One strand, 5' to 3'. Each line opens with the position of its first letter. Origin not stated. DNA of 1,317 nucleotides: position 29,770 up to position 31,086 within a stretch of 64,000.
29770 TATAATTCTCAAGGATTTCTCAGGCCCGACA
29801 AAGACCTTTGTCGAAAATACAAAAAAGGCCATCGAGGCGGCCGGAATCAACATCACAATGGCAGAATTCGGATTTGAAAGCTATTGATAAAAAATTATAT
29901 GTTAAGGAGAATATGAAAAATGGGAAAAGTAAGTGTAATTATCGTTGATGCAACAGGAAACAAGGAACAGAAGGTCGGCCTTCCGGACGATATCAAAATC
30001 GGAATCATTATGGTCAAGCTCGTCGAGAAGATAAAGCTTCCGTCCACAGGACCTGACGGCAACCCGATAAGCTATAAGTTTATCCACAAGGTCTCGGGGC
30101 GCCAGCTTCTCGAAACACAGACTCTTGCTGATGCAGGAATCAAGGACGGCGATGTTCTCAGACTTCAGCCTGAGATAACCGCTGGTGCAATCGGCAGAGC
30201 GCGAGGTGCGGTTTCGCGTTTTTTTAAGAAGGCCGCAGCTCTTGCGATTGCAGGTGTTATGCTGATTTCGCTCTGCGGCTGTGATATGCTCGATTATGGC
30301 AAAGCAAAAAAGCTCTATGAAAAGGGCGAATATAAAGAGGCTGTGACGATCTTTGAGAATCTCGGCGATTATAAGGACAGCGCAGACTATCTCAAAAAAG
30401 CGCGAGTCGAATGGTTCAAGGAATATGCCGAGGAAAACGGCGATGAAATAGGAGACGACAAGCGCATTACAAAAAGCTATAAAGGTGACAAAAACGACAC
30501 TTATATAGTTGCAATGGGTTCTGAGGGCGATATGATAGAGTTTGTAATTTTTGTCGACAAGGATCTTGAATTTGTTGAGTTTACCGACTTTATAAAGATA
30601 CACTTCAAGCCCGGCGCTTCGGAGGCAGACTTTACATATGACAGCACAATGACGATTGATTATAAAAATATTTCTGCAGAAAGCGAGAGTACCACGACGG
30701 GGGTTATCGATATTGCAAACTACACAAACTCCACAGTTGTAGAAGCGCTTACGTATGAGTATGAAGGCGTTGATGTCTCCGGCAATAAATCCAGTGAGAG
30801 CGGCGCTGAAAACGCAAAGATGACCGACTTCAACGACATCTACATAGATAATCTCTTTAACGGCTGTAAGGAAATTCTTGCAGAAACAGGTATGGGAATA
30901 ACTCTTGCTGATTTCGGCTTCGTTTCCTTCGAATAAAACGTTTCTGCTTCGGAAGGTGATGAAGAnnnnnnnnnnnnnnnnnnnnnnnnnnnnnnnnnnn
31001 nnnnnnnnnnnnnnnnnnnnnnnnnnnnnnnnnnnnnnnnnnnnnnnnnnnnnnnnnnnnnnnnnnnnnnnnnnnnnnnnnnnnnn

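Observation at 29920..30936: Ubl encoded as a tethered pro-protein fused to a lipoprotein-like paralogue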

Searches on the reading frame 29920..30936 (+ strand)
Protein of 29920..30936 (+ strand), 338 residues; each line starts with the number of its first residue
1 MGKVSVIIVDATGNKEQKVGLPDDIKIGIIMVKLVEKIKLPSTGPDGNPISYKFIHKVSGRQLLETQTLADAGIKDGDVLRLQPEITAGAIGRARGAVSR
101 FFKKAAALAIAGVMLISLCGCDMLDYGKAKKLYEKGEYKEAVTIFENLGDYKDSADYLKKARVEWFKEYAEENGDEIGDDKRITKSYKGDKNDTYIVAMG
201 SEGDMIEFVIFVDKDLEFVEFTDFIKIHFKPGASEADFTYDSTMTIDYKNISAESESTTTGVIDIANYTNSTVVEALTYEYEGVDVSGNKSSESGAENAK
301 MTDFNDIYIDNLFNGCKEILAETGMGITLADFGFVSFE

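Call 4: search_protein_families(library=pfam, max_evalue=0.1, proteins=[window:29920-30936:+])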
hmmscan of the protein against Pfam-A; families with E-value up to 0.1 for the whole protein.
window:29920-30936:+ (338 aa): 4 families
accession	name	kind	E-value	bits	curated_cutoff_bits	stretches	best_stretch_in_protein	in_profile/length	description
PF08817.16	YukD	-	2.5e-12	47.8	27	1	10-82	7-76/76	WXG100 protein secretion system (Wss), protein YukD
PF00240.29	ubiquitin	-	0.023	14.9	25.4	1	59-82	44-67/72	Ubiquitin family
PF11976.14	Rad60-SLD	-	0.034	14.4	23.8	1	59-80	47-68/72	Ubiquitin-2 like Rad60 SUMO-like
PF18124.7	Kindlin_2_N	-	0.074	13.7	23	0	5-43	9-49/89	Kindlin-2 N-terminal domain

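Call 5: find_homologous_proteins(query=window:29920-30936:+, max_evalue=0.001)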
Query window:29920-30936:+ (338 aa): 228 proteins with E <= 0.001 among 3237 candidates; the best 120 are listed.
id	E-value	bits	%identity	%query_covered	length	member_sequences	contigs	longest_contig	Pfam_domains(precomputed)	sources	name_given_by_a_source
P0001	8.3e-217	737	100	100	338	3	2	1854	PF08817.17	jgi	-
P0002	2.7e-69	252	43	100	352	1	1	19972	PF08817.17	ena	-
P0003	5.7e-69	251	72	47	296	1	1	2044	PF08817.17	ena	-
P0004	2.9e-60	222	63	52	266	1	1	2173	PF08817.17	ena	-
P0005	4.4e-59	218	66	47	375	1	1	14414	PF08817.17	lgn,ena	-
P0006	7.4e-58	214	52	62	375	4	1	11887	PF08817.17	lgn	-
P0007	7.1e-47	178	64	43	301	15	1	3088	PF08817.17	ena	-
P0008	1.3e-46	178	90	30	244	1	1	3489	PF08817.17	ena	-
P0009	1.6e-46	177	95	27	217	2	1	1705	PF13240.12,PF08817.17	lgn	-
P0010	2.0e-46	177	93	28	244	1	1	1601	PF13240.12,PF08817.17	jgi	jgi:hypothetical protein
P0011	2.2e-46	177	92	28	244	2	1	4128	PF13240.12,PF08817.17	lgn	-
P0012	2.7e-46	177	76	36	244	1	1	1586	PF08817.17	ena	-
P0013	2.7e-46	176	93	28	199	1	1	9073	PF13240.12,PF08817.17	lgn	-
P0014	2.7e-46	176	93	28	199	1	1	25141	PF13240.12,PF08817.17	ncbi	-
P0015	3.3e-46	176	97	27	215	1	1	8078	PF13240.12,PF08817.17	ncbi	-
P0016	3.3e-46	176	96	27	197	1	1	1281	PF13240.12,PF08817.17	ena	-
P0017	3.6e-46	176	92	28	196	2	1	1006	PF13240.12,PF08817.17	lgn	-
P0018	3.6e-46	176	92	28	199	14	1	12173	PF13240.12,PF08817.17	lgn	-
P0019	3.8e-46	176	92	28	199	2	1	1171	PF13240.12,PF08817.17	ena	-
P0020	3.8e-46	176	92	28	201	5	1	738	PF13240.12,PF08817.17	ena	-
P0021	3.9e-46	176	92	28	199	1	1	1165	PF13240.12,PF08817.17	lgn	-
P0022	4.0e-46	176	92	28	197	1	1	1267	PF13240.12,PF08817.17,PF13248.12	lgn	-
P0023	4.1e-46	176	92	28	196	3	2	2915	PF13240.12,PF08817.17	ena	-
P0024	4.7e-46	176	92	28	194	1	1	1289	PF13240.12,PF08817.17,PF24460.2,PF13248.12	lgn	-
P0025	4.7e-46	176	93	29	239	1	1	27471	PF13240.12,PF08817.17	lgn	-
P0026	4.8e-46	176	95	27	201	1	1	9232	PF13240.12,PF08817.17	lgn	-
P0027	5.7e-46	175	90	29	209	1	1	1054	PF13240.12,PF08817.17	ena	-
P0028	6.0e-46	175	92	28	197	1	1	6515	PF13240.12,PF08817.17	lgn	-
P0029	6.8e-46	175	93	27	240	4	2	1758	PF08817.17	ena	-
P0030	7.1e-46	175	93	28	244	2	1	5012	PF13240.12,PF08817.17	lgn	-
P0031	7.4e-46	175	92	28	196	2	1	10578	PF13240.12,PF08817.17,PF13248.12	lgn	-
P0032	7.6e-46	175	96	27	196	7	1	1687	PF13240.12,PF08817.17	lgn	-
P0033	7.6e-46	175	92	28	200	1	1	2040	PF13240.12,PF08817.17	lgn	-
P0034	8.9e-46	175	96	27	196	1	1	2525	PF08817.17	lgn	-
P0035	9.3e-46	175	91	28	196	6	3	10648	PF13240.12,PF08817.17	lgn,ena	-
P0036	9.4e-46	175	91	28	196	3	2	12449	PF13240.12,PF08817.17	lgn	-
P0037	9.7e-46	175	95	27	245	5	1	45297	PF13240.12,PF08817.17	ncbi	-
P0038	9.7e-46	175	91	28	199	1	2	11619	PF13240.12,PF08817.17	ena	-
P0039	9.8e-46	175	91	28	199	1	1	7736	PF13240.12,PF08817.17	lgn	-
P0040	9.9e-46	175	91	28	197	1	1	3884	PF13240.12,PF08817.17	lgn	-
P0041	9.9e-46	175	91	28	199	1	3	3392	PF13240.12,PF08817.17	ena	-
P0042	1.0e-45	175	95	27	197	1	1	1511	PF13240.12,PF08817.17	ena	-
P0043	1.0e-45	175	97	27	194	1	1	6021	PF08817.17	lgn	-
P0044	1.0e-45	175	66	42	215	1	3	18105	PF13240.12,PF08817.17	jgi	-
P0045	1.1e-45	174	91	28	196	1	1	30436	PF13240.12,PF08817.17,PF13248.12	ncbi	-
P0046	1.2e-45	174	96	27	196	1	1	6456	PF13240.12,PF08817.17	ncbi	-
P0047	1.2e-45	174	91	28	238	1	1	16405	PF13240.12,PF08817.17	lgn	-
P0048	1.3e-45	174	92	28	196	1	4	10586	PF13240.12,PF08817.17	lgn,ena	-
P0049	2.2e-45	173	92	28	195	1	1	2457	PF13240.12,PF08817.17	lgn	-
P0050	2.2e-45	173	96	27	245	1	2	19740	PF13240.12,PF08817.17,PF13248.12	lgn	-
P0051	2.2e-45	173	91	28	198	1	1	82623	PF13240.12,PF08817.17,PF13248.12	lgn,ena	-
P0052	2.3e-45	173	92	28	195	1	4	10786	PF13240.12,PF08817.17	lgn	-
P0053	2.5e-45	173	92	27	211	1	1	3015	PF13240.12,PF08817.17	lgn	-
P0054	2.5e-45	173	90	28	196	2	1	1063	PF13240.12,PF08817.17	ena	-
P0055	2.5e-45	173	93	27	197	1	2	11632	PF13240.12,PF08817.17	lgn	-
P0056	4.1e-45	173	94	27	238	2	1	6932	PF13240.12,PF08817.17,PF13248.12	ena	-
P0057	4.1e-45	173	94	27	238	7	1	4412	PF13240.12,PF08817.17,PF13248.12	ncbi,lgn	-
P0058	4.8e-45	172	79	34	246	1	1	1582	PF08817.17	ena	-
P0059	5.2e-45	172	93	27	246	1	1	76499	PF13240.12,PF08817.17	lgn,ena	-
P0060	5.5e-45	172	87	29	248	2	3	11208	PF08817.17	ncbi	-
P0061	5.8e-45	172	92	27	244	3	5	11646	PF13240.12,PF08817.17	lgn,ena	-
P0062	7.2e-45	172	89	29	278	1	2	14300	PF13240.12,PF08817.17,PF12773.14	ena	-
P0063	7.5e-45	172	91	27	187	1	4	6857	PF08817.17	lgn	-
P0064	8.5e-45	172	86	29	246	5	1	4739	PF08817.17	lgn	-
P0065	1.3e-44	171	96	26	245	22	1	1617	PF13240.12,PF08817.17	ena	-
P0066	1.6e-44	171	88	29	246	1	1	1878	PF08817.17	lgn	-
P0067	1.7e-44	171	87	29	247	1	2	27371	PF13240.12,PF08817.17,PF13248.12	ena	-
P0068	1.8e-44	171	92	27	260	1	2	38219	PF18912.7,PF13240.12,PF08817.17,PF12773.14,PF24460.2,PF13248.12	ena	-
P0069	1.9e-44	170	88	28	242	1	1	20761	PF08817.17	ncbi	-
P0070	2.0e-44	170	88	28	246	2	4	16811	PF08817.17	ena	-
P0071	2.2e-44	170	85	29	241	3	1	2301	PF08817.17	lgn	-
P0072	2.3e-44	170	95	27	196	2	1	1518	PF13240.12,PF08817.17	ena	-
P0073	3.0e-44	170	86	29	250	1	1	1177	PF08817.17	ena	-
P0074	3.2e-44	170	64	43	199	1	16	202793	PF08817.17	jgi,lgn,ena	-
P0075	3.2e-44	170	85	30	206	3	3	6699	PF08817.17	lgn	-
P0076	3.3e-44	170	88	28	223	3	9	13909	PF13240.12,PF08817.17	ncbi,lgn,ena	-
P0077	3.5e-44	170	89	29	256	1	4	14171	PF13240.12,PF08817.17,PF24463.2,PF24460.2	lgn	-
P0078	3.5e-44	170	91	27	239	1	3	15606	PF08817.17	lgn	-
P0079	3.7e-44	169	92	27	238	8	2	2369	PF13240.12,PF08817.17,PF12773.14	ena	-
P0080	4.0e-44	169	89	28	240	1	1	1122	PF13240.12,PF08817.17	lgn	-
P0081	4.0e-44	169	64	42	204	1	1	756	PF08817.17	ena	-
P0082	4.0e-44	169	88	28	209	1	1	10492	PF08817.17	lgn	-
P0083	4.3e-44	169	92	27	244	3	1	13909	PF13240.12,PF08817.17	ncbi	-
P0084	4.4e-44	169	92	27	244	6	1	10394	PF13240.12,PF08817.17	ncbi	-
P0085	4.8e-44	169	87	29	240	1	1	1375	PF08817.17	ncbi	-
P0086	5.0e-44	169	91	27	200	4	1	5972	PF13240.12,PF08817.17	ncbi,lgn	-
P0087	5.1e-44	169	92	27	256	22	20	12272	PF13240.12,PF08817.17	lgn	-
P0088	5.5e-44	169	88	28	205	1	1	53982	PF08817.17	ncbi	-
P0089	6.1e-44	169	91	27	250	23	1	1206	PF08817.17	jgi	jgi:hypothetical protein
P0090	6.9e-44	169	85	29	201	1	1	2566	PF08817.17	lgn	-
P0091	7.2e-44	169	87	29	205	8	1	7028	PF08817.17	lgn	-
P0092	7.9e-44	168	87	29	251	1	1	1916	PF13240.12,PF08817.17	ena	-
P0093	8.1e-44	168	90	27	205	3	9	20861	PF08817.17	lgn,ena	-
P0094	8.3e-44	168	87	29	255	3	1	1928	PF13240.12,PF08817.17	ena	-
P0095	8.3e-44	168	90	27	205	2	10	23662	PF08817.17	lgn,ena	-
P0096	8.3e-44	168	90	27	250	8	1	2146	PF08817.17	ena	-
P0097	8.5e-44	168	79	31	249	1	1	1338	PF13240.12,PF08817.17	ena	-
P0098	8.6e-44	168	91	27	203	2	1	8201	PF08817.17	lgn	-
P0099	8.6e-44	168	86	28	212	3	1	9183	PF08817.17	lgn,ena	-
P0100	8.8e-44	168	91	27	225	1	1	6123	PF08817.17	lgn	-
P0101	9.1e-44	168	90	27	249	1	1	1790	PF08817.17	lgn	-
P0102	9.3e-44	168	88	28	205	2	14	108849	PF13240.12,PF08817.17,PF12773.14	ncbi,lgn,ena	-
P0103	9.4e-44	168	89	27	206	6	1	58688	PF08817.17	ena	-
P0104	9.6e-44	168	91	27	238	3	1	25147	PF13240.12,PF08817.17,PF13248.12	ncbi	-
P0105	9.8e-44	168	90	27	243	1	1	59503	PF08817.17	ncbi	-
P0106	9.8e-44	168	91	27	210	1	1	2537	PF08817.17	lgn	-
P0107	1.0e-43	168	87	29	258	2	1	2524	PF13240.12,PF08817.17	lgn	-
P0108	1.0e-43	168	92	27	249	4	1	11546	PF08817.17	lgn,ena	-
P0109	1.1e-43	168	91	27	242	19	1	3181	PF13240.12,PF08817.17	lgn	-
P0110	1.1e-43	168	86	28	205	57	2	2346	PF08817.17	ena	-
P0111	1.1e-43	168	84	30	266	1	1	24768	PF08817.17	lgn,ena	-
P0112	1.1e-43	168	89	27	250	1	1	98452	PF08817.17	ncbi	-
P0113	1.1e-43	168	87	29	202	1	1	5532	PF13240.12,PF08817.17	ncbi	-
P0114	1.2e-43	168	87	29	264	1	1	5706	PF13240.12,PF08817.17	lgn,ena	-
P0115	1.2e-43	168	87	29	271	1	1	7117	PF13240.12,PF08817.17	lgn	-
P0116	1.2e-43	168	91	27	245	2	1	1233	PF08817.17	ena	-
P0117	1.3e-43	168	89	27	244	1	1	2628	PF08817.17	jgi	jgi:hypothetical protein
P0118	1.3e-43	168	90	27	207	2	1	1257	PF08817.17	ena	-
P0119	1.3e-43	168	92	27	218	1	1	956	PF08817.17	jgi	jgi:uncharacterized Zn finger protein (UPF0148 family)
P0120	1.3e-43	168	85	28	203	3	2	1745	PF08817.17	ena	-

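Call 40: predict_structure(alignment_id=A2)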
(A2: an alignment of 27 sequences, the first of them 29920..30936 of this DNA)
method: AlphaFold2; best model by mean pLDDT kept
length: 338 residues; sequences in the alignment: 27
mean_pLDDT: 62.0   pTM: 0.34
mean pLDDT of the five models: 62.0, 61.4, 61.2, 57.6, 52.4
residues with pLDDT >= 90: 29; 70-90: 114; 50-70: 52; < 50: 143
segments of 3 or more residues with pLDDT < 50: 182-306, 322-326, 329-338
pLDDT, mean of each block of 10 residues (from residue 1): 76 74 79 67 74 83 84 85 69 55 80 72 91 97 93 88 87 76 45 43 41 40 36 34 39 40 46 44 44 39 46 53 48 38
secondary structure, 60 per line:
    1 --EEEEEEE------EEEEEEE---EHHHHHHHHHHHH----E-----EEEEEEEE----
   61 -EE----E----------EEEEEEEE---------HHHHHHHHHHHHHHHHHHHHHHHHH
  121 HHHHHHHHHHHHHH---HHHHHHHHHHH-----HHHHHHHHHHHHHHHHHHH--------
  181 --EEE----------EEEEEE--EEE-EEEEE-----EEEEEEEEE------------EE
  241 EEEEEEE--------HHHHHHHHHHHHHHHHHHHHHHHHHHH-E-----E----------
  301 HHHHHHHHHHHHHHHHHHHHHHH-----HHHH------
elements in order: E3-9 E16-22 H27-38 E49-56 E79-86 H96-134 H138-148 H154-172 E183-185 E196-201 E204-206 E208-212 E218-226 E239-247 H256-282 H301-323 H329-332

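Call 45: fold_search(model_id=the predicted structure, library=pdb)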
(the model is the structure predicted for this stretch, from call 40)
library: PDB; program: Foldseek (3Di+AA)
matches with E <= 10: 1050; with E <= 0.001: 385
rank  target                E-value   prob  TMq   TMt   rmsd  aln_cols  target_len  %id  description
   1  5hpl_C                2.1e-06  1.00  0.21  0.83   3.1        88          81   20  System-wide modulation of HECT E3 ligases with selective ubiquitin variant probes: Rsp5 and UbV R5.4 (released 2016-03-16)
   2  6nyo_E                3.5e-06  1.00  0.21  0.83   3.4        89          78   24  Crystal structure of a human Cdc34-ubiquitin thioester mimetic (released 2019-08-07)
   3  7np7_D2               3.7e-06  1.00  0.21  0.18  14.3       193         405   13  Structure of an intact ESX-5 inner membrane complex, Composite C1 model (released 2021-06-02)
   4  6fno_D                3.9e-06  1.00  0.21  0.75   3.4        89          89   28  Caldiarchaeum Subterraneum Ubiquitin:Rpn11-homolog complex, zinc soak (released 2018-07-25)
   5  1wyw_B                4.1e-06  1.00  0.21  0.83   3.5        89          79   15  Crystal Structure of SUMO1-conjugated thymine DNA glycosylase (released 2005-06-21)
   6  8tyx_A                4.1e-06  1.00  0.21  0.78   4.3        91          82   22  Structure of a bacterial Ubl-deubiquitinase complex (form 1) (released 2024-06-12)
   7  9lqm_B                4.7e-06  1.00  0.21  0.83   3.9        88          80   28  Crystal structure of synthetic ubiquitin variant R4 designed by ProteinMPNN (released 2025-02-12)
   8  8j0a_A                5.0e-06  1.00  0.21  0.84   4.3        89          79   28  Robust design of effective allosteric activator UbV R4 for Rsp5 E3 ligase using the machine-learning tool ProteinMPNN (released 2023-08-09)
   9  6umm_B                5.0e-06  1.00  0.21  0.17  13.9       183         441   20  A complete structure of the ESX-3 translocon complex (released 2019-10-23)
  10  5v5g_B                5.6e-06  1.00  0.21  0.81   3.6        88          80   23  OTU protease of Crimean Congo Hemorrhagic Fever Virus bound to ubiquitin variant CC.4 (released 2017-05-10)
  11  6fj7                  6.0e-06  1.00  0.21  0.81   3.4        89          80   27  Caldiarchaeum Subterraneum Ubiquitin (released 2018-07-25)
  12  6njd_C                6.7e-06  1.00  0.20  0.47   3.1        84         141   23  Crystal structure of RavD (residues 1-200) from Legionella pneumophila (strain Corby) complexed with Met-1 linked di-u (released 2019-05-22)
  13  7eb9_A                6.7e-06  1.00  0.21  0.24   3.2        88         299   24  The structure of the A20-binding inhibitor of NF-kB 1 in complex with tetra-ubiquitin (released 2021-07-21)
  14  7bbd_B                7.6e-06  1.00  0.21  0.43   3.2        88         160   23  Crystal structure of monoubiquitinated TRIM21 RING (Ub-RING) In complex with ubiquitin charged Ube2N (Ube2N~Ub) and Ub (released 2021-01-27)
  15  7wfc_B                8.0e-06  1.00  0.21  0.80   3.4        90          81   24  X-ray structure of HKU1-PLP2(Cys109Ser) catalytic mutant in complex with free ubiquitin (released 2022-12-28)
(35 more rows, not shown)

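Call 48: find_encoding_contigs(protein=P0002, flank=10000, max_places=2)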
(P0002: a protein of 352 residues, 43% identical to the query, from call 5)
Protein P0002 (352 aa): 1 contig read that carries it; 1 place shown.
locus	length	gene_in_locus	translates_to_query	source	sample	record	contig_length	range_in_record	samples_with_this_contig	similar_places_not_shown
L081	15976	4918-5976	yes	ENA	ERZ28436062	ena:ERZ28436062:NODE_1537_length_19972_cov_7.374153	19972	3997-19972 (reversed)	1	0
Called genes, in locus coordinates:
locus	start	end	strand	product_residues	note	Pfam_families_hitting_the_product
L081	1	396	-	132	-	?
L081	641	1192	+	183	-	PF13560:HTH_31, PF01381:HTH_3, PF12844:HTH_19 (weak)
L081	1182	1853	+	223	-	PF06114:Peptidase_M78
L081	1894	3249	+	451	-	PF07719:TPR_2 (faint), PF24575:TPR_Slam (faint)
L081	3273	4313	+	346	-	PF14446:Prok-RING_1, PF17032:Zn_ribbon_15 (faint), PF12773:DZR, PF13240:Zn_Ribbon_1, PF13248:Zn_ribbon_3 (weak), PF13240:Zn_Ribbon_1, PF02368:Big_2, PF26918:Ig_Eae (weak), +2 more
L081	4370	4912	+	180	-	-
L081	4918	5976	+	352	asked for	PF08817:YukD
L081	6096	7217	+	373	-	PF08817:YukD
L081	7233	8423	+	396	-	PF00899:ThiF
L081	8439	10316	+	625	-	PF00179:UQ_con, PF16697:Yop-YscD_cpl, PF00498:FHA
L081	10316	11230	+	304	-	PF00089:Trypsin, PF13365:Trypsin_2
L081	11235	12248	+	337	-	PF01398:JAB, PF14464:Prok-JAB (weak)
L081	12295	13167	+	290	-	PF13248:Zn_ribbon_3 (faint), PF14446:Prok-RING_1, PF13240:Zn_Ribbon_1 (weak), PF24463:DUF7577 (weak), PF10947:DUF2628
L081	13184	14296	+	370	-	PF01476:LysM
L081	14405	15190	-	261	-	-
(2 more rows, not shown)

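Call 49: find_encoding_contigs(protein=P0005, flank=10000, max_places=2)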
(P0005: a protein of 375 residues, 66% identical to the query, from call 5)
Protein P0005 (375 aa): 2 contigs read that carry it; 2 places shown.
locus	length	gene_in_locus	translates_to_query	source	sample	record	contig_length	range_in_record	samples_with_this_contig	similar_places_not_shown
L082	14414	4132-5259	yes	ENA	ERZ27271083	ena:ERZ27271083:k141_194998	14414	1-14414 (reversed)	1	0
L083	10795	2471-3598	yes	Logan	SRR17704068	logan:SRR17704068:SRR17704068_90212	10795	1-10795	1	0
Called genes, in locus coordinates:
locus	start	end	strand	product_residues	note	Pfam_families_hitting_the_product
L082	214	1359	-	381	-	PF14659:Phage_int_SAM_3, PF00589:Phage_integrase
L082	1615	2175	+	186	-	PF13560:HTH_31 (weak), PF01381:HTH_3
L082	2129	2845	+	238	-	PF06114:Peptidase_M78 (weak)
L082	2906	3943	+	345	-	PF09297:Zn_ribbon_NUD (faint), PF13248:Zn_ribbon_3 (faint), PF14446:Prok-RING_1, PF17032:Zn_ribbon_15 (faint), PF12773:DZR, PF13240:Zn_Ribbon_1, PF02368:Big_2, PF26918:Ig_Eae, +1 more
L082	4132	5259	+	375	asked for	PF08817:YukD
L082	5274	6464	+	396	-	PF00899:ThiF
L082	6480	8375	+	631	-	PF00179:UQ_con, PF16697:Yop-YscD_cpl, PF00498:FHA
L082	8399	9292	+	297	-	PF00089:Trypsin, PF13365:Trypsin_2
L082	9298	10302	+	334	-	PF01398:JAB, PF14464:Prok-JAB (weak)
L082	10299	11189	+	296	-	PF14446:Prok-RING_1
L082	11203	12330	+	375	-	PF01398:JAB (faint), PF01476:LysM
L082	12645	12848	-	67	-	-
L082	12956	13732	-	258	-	PF00583:Acetyltransf_1, PF13302:Acetyltransf_3 (faint), PF13508:Acetyltransf_7 (weak), PF14542:Acetyltransf_CG (faint), PF24553:Rv0428c_C (faint), PF00583:Acetyltransf_1, PF13673:Acetyltransf_10, PF13508:Acetyltransf_7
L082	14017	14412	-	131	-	?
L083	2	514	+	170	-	?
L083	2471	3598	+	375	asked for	PF08817:YukD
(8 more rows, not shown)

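Call 57: search_protein_families(library=padloc, max_evalue=0.001, proteins=[window:29920-30936:+])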
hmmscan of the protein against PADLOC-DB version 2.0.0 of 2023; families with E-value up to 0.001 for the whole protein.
window:29920-30936:+ (338 aa): 0 families

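Call 58: search_protein_families(library=ncbifam, max_evalue=0.001, proteins=[window:29920-30936:+])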
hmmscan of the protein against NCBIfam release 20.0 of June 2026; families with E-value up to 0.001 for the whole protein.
window:29920-30936:+ (338 aa): 0 families

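Call 73: list_cluster_members(proteins=[P0014, P0037, P0069, P0088, P0105, P0112, P0001, P0102])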
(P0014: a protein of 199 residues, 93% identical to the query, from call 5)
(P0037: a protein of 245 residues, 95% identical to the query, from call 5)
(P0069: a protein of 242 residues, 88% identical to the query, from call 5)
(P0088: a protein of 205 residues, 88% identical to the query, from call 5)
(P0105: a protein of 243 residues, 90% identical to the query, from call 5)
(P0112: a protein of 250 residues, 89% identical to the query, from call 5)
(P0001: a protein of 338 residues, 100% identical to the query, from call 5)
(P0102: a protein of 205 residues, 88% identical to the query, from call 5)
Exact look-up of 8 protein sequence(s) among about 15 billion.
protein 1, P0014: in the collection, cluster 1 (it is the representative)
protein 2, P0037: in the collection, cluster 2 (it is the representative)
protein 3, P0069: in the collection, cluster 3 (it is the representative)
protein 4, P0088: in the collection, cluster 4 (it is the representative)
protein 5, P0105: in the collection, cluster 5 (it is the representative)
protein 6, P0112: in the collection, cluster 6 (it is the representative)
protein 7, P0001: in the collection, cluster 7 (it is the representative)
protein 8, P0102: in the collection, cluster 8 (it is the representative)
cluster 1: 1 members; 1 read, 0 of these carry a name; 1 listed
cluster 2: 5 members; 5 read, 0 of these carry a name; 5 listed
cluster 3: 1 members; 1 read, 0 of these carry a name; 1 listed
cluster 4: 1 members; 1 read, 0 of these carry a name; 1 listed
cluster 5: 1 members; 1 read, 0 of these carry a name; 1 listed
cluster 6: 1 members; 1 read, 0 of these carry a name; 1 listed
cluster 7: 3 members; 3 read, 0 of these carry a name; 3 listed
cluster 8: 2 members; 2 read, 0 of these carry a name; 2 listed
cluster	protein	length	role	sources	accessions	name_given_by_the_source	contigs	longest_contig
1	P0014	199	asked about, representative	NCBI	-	-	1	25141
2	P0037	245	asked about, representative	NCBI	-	-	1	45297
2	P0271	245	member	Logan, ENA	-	-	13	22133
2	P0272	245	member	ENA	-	-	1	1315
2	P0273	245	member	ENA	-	-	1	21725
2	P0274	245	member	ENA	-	-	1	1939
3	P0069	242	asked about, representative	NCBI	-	-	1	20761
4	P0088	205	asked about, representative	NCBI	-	-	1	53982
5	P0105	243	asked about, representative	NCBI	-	-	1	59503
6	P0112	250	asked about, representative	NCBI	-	-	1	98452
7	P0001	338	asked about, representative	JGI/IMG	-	-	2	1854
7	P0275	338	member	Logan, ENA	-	-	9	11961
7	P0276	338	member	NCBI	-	-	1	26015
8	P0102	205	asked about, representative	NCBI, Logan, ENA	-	-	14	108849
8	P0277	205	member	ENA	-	-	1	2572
